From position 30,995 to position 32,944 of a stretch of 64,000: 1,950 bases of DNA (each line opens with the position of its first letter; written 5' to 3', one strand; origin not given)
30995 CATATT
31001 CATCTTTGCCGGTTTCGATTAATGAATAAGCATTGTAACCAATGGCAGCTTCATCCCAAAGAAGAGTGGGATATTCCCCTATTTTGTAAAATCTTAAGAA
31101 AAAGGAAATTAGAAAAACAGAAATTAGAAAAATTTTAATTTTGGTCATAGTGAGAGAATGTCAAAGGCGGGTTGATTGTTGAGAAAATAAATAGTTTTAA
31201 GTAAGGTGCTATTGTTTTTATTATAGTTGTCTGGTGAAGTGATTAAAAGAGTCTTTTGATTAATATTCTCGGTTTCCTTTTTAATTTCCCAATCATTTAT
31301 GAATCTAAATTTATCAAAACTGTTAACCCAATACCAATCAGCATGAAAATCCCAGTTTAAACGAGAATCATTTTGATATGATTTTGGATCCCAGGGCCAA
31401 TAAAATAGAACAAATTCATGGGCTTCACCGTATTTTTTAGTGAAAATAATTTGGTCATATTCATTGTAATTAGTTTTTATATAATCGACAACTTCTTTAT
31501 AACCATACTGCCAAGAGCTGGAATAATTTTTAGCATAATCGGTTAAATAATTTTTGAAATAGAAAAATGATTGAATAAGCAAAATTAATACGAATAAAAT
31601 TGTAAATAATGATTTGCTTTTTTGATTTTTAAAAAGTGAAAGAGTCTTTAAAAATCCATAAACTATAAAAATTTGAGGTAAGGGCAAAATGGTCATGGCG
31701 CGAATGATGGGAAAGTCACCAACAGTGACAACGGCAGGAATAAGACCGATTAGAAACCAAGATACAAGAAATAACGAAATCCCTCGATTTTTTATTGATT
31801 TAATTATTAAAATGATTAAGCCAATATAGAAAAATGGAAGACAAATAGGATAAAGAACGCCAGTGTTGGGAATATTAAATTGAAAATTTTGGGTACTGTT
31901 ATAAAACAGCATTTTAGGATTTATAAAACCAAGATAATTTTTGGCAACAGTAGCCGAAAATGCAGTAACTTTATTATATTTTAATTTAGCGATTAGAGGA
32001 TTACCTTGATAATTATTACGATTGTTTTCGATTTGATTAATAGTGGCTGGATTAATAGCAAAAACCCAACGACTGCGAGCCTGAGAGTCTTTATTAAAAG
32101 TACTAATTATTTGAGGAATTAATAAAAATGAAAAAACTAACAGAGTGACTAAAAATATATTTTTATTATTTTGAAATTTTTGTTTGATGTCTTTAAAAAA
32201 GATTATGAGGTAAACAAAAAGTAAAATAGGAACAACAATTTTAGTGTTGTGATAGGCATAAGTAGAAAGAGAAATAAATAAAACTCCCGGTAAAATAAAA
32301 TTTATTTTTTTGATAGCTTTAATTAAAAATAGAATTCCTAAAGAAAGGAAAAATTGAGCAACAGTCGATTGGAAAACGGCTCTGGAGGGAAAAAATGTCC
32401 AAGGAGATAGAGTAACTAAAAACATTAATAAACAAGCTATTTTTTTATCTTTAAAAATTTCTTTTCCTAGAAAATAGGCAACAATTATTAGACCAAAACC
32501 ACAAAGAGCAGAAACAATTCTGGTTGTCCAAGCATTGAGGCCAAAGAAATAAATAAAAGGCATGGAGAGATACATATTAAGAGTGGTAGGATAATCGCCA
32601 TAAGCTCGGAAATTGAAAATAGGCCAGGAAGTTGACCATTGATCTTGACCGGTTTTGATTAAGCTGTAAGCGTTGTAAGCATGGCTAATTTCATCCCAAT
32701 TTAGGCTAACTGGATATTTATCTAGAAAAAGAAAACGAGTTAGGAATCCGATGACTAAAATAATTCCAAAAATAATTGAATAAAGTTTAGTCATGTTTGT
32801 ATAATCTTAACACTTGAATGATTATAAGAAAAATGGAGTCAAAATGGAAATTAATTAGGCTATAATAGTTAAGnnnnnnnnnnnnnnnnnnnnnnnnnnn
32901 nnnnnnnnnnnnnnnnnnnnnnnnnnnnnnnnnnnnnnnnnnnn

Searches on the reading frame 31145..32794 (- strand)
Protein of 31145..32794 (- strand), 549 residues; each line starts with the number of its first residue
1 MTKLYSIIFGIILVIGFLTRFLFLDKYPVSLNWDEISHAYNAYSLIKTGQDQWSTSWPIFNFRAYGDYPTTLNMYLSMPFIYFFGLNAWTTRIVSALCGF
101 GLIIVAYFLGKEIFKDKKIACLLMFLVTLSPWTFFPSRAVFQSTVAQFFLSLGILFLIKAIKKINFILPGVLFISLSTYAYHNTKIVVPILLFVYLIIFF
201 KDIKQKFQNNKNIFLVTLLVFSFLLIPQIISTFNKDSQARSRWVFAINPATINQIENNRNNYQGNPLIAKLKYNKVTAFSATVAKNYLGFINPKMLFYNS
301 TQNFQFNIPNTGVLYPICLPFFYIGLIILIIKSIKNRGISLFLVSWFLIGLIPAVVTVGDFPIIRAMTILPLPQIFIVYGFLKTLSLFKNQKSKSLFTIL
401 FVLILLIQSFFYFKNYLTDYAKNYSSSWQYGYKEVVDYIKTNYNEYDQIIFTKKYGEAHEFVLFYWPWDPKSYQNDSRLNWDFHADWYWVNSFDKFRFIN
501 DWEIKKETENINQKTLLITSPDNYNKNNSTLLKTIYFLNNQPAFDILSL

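Call 12: search_protein_families(library=pfam, proteins=[window:31145-32794:-], max_evalue=0.001)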
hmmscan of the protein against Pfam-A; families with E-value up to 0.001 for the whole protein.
window:31145-32794:- (549 aa): 1 family
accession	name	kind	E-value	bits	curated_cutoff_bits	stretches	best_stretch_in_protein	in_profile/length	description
PF02366.24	PMT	-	4.1e-06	27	22.7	1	12-227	3-229/245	Dolichyl-phosphate-mannose-protein mannosyltransferase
